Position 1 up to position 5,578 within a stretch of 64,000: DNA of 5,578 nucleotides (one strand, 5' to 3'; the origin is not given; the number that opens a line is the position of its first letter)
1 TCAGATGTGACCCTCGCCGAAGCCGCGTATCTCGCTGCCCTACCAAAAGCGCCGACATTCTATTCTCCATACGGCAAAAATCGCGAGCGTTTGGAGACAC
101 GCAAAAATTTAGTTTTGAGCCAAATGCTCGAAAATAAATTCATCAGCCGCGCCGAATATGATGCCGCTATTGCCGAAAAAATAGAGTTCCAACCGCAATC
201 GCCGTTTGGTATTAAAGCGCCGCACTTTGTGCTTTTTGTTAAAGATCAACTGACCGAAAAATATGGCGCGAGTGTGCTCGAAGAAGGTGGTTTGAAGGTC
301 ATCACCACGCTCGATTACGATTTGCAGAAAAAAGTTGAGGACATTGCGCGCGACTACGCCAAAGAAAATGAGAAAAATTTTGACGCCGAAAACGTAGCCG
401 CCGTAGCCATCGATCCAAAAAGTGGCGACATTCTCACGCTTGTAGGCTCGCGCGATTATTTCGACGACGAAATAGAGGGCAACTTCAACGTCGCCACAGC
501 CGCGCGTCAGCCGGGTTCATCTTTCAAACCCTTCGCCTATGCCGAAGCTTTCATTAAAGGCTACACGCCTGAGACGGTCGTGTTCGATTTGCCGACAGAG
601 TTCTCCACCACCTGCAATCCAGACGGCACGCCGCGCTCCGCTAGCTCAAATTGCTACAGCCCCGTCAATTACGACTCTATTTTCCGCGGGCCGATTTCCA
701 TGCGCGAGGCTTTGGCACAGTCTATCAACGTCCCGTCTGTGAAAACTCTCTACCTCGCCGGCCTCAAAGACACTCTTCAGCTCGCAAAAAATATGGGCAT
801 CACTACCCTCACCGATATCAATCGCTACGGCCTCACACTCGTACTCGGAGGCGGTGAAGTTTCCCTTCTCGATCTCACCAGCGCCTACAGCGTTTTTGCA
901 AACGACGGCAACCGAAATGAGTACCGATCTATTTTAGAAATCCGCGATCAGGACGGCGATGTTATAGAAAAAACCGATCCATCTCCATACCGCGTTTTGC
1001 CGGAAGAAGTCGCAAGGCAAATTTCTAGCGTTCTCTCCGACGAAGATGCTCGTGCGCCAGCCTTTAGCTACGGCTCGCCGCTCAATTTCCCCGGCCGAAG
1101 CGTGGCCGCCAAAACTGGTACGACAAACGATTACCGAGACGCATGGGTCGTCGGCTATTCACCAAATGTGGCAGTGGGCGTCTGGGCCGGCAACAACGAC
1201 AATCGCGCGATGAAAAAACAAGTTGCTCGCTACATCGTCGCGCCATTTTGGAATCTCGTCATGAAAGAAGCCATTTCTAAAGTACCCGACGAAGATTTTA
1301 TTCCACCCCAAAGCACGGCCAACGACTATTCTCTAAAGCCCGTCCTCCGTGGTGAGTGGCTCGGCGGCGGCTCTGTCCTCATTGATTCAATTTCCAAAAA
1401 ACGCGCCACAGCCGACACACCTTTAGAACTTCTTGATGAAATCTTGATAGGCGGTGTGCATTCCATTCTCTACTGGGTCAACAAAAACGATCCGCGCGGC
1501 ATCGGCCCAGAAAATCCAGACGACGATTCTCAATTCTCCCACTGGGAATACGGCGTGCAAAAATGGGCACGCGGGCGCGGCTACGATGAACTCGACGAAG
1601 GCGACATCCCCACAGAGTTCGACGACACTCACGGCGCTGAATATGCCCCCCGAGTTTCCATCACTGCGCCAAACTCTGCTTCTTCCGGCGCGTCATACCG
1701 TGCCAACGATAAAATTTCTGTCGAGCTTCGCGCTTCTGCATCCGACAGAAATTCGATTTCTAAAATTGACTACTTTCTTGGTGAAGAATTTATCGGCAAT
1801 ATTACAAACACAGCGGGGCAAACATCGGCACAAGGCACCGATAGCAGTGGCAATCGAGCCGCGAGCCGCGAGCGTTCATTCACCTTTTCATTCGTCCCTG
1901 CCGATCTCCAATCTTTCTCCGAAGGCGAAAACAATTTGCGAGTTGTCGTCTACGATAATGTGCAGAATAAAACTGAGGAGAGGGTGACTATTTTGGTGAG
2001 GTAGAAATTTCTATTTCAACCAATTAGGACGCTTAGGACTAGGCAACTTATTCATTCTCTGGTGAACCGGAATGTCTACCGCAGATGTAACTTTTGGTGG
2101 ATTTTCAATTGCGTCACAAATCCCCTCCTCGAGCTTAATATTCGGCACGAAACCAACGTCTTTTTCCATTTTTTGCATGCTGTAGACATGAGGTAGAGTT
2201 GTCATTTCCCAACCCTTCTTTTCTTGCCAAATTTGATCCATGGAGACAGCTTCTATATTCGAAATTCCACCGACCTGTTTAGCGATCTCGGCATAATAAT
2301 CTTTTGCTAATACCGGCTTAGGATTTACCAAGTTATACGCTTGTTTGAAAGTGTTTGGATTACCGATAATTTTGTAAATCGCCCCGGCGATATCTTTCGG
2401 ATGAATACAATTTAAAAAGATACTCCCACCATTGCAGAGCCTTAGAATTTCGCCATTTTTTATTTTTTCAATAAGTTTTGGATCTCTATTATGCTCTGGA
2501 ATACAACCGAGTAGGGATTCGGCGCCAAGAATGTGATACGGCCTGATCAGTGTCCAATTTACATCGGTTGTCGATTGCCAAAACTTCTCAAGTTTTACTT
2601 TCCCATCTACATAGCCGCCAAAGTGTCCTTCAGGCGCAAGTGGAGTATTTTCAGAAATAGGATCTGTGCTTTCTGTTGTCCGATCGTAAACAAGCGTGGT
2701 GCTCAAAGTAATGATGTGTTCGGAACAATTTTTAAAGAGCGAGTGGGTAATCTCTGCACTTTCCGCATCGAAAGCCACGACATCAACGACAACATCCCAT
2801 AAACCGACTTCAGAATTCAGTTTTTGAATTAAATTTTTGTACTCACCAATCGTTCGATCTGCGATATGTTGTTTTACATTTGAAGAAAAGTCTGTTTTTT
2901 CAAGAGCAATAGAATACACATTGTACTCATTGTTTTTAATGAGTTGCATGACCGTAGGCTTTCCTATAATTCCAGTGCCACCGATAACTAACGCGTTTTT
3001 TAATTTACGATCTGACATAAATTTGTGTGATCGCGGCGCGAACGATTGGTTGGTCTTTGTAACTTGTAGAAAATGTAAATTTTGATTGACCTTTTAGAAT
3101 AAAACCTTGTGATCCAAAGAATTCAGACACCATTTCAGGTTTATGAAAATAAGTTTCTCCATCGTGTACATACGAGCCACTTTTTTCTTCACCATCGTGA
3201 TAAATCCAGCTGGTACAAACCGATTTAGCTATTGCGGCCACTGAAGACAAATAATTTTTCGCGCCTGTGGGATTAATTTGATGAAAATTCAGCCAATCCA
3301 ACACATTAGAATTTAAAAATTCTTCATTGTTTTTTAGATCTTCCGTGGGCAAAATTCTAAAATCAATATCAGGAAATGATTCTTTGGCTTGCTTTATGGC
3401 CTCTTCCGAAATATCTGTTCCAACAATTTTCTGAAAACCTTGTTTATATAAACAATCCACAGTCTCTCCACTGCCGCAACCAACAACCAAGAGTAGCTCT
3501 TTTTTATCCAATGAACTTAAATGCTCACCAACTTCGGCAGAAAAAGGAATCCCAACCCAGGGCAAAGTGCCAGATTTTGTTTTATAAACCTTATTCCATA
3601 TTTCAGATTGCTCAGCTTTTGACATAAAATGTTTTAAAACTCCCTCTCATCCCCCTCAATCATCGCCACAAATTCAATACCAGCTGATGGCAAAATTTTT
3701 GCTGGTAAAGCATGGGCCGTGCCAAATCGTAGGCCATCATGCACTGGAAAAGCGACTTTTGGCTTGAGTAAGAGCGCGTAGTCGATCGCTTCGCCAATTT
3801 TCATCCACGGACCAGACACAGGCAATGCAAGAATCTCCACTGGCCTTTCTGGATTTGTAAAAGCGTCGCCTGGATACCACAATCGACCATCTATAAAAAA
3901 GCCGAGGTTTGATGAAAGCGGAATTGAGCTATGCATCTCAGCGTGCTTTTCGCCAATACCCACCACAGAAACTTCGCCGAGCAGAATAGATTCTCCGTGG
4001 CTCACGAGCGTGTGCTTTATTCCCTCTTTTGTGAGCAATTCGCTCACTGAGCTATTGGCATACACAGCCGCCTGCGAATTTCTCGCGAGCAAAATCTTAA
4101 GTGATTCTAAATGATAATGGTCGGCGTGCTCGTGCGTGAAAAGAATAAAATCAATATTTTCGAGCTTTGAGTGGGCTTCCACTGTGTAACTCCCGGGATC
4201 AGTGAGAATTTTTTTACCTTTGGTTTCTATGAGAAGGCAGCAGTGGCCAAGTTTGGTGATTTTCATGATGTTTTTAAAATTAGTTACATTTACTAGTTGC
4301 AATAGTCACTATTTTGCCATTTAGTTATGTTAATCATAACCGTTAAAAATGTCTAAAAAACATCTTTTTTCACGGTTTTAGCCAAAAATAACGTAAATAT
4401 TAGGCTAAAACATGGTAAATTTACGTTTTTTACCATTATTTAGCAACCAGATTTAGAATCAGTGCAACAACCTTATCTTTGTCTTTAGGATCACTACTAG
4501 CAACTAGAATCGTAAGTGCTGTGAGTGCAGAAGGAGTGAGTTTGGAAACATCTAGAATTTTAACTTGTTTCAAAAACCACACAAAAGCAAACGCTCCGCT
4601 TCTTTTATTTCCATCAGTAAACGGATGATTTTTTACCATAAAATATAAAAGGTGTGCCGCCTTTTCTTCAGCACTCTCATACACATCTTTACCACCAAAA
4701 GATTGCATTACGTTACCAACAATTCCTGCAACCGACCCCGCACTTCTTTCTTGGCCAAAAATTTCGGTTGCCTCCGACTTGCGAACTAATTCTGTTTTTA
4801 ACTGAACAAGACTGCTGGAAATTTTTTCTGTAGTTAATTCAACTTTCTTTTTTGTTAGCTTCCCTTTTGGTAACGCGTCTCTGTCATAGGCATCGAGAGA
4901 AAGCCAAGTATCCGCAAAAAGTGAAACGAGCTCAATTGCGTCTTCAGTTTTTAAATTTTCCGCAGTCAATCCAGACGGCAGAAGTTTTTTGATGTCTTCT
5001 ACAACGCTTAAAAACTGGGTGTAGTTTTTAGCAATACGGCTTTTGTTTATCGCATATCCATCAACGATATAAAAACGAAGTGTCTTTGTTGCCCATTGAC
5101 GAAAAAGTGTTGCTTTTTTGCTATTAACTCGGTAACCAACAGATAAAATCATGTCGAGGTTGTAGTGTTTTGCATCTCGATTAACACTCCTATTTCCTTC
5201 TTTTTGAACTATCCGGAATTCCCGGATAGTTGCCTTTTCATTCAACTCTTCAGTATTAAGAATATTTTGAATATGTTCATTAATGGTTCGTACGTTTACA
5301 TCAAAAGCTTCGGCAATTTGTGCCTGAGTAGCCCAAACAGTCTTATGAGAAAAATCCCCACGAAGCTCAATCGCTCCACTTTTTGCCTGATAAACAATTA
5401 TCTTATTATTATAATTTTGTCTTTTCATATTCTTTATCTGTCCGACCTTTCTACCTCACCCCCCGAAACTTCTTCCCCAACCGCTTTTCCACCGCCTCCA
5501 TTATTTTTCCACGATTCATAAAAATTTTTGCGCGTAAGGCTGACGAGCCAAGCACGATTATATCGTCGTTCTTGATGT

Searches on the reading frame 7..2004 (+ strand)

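Call 12: search_protein_families(library=pfam, proteins=[window:7-2004:+])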
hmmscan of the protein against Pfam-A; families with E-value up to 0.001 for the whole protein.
window:7-2004:+ (665 aa): 3 families
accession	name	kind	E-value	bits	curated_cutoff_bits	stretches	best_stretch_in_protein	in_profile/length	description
PF00905.27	Transpeptidase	-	2.1e-21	76.9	22.1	1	131-406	2-289/299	Penicillin binding protein transpeptidase domain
PF17957.7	Big_7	-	2.4e-05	25.3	24.1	1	548-607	1-55/70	Bacterial Ig domain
PF00912.28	Transgly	-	5.6e-05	23.1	27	1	1-40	139-177/178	Transglycosylase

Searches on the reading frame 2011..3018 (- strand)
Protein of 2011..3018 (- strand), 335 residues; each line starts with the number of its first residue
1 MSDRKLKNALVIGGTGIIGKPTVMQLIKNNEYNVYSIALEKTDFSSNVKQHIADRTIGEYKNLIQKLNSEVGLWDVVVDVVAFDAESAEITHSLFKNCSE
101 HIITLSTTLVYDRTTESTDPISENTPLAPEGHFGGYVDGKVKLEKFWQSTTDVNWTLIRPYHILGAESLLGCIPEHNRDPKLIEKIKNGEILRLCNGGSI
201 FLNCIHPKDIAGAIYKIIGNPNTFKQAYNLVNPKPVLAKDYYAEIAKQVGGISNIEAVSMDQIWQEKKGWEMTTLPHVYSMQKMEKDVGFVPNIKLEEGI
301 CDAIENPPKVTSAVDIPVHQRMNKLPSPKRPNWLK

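Call 12: search_protein_families(library=pfam, proteins=[window:2011-3018:-])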
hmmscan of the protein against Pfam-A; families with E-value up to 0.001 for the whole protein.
window:2011-3018:- (335 aa): 2 families
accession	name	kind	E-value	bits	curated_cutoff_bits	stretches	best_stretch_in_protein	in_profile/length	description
PF01370.27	Epimerase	-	5.5e-10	39.5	20.9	1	9-229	1-238/240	NAD dependent epimerase/dehydratase family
PF13460.12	NAD_binding_10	-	0.00017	22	27.2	1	13-163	1-146/184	NAD(P)H-binding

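Call 36: find_encoding_contigs(protein=window:2011-3018:-, flank=10000, max_places=3)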
Protein window:2011-3018:- (335 aa): 9 contigs read that carry it; 3 places shown.
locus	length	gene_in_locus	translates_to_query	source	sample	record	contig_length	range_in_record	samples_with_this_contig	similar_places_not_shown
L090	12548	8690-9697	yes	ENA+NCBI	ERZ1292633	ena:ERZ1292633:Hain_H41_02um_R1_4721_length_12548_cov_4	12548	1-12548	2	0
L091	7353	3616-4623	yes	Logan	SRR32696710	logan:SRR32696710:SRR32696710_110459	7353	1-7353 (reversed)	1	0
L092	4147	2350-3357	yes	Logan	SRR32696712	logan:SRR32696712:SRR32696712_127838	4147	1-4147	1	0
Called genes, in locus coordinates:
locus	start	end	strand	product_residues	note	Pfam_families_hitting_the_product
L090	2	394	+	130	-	?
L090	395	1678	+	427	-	-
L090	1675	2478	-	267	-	PF02096:60KD_IMP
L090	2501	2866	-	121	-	PF00825:Ribonuclease_P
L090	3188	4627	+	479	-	PF11638:DnaA_N, PF00308:Bac_DnaA, PF00004:AAA (weak), PF01695:IstB_IS21 (weak), PF13401:AAA_22 (weak), PF08299:Bac_DnaA_C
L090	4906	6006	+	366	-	PF00712:DNA_pol3_beta, PF02767:DNA_pol3_beta_2, PF02768:DNA_pol3_beta_3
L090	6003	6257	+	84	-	-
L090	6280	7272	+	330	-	PF13310:Virulence_RhuM, PF02661:Fic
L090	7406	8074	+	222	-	PF13483:Lactamase_B_3, PF23023:Anti-Pycsar_Apyc1 (faint), PF00753:Lactamase_B, PF12706:Lactamase_B_2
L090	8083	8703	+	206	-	PF13847:Methyltransf_31 (weak), PF08241:Methyltransf_11 (weak), PF08242:Methyltransf_12 (weak), PF13649:Methyltransf_25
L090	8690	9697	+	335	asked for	PF01370:Epimerase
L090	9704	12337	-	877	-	PF00912:Transgly, PF00905:Transpeptidase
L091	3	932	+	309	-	?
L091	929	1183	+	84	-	-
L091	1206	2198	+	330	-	PF13310:Virulence_RhuM, PF02661:Fic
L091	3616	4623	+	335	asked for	PF01370:Epimerase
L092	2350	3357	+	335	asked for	PF01370:Epimerase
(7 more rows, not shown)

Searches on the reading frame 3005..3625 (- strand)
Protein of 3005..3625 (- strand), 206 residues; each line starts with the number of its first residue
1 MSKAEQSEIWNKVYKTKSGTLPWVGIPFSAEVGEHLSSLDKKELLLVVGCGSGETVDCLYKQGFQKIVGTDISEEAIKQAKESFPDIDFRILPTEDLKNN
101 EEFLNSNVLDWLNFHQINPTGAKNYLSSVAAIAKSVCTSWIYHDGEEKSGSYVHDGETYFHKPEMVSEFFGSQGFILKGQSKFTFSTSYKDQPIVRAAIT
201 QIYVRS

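Call 12: search_protein_families(library=pfam, proteins=[window:3005-3625:-])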
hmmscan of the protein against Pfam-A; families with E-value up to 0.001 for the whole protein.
window:3005-3625:- (206 aa): 7 families
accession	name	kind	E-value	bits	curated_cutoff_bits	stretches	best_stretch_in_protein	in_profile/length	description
PF13649.12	Methyltransf_25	-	4.7e-08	34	27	1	46-132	2-92/97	Methyltransferase domain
PF08242.18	Methyltransf_12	-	1.4e-06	29.3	30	1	46-102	1-58/98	Methyltransferase domain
PF08241.18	Methyltransf_11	-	2.1e-06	28.7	21.2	1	46-98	1-55/95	Methyltransferase domain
PF13847.12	Methyltransf_31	-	1.8e-05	24.9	27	1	45-97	7-66/145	Methyltransferase domain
PF05724.17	TPMT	-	6.1e-05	23.2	26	1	7-82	3-78/218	Thiopurine S-methyltransferase (TPMT)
PF13489.12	Methyltransf_23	-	0.00029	21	27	1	41-94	22-61/164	Methyltransferase domain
PF03291.22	mRNA_G-N7_MeTrfase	-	0.00091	18.9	26.6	0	43-89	63-109/315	mRNA (guanine-N(7))-methyltransferase domain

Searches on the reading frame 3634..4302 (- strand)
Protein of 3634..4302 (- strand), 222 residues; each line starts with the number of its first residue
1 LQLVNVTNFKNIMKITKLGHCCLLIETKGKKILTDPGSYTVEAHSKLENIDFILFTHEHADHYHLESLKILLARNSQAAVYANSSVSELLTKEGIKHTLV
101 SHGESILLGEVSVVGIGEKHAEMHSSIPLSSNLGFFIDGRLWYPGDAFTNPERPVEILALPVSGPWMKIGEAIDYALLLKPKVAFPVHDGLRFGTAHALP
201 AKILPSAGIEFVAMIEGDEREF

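Call 12: search_protein_families(library=pfam, proteins=[window:3634-4302:-])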
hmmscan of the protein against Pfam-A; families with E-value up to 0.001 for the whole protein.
window:3634-4302:- (222 aa): 3 families
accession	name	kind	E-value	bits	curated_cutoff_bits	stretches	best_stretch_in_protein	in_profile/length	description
PF13483.12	Lactamase_B_3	-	2.9e-26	92.8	24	1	14-188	1-160/160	Beta-lactamase superfamily domain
PF12706.13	Lactamase_B_2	-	3.3e-10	40.3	27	1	32-188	3-199/200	Beta-lactamase superfamily domain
PF00753.33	Lactamase_B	-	2.1e-08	34.8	22.7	1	22-188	8-196/196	Metallo-beta-lactamase superfamily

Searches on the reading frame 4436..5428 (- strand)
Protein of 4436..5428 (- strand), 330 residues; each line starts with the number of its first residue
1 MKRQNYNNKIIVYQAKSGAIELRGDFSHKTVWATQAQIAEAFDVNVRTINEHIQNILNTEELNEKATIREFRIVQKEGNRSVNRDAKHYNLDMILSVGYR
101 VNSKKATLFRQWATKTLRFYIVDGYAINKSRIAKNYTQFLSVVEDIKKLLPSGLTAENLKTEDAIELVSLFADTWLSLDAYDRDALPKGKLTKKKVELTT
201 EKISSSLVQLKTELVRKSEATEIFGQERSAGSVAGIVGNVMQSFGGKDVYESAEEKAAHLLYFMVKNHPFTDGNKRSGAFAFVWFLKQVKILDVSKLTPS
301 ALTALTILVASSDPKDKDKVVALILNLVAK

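Call 12: search_protein_families(library=pfam, proteins=[window:4436-5428:-])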
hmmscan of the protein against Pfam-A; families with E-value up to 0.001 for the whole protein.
window:4436-5428:- (330 aa): 2 families
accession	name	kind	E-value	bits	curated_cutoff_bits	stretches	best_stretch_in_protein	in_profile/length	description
PF13310.11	Virulence_RhuM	-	3.4e-25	89.2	33.7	1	66-135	1-70/252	Virulence protein RhuM family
PF02661.23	Fic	-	4e-11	44.1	24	1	220-286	20-93/93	Fic/DOC family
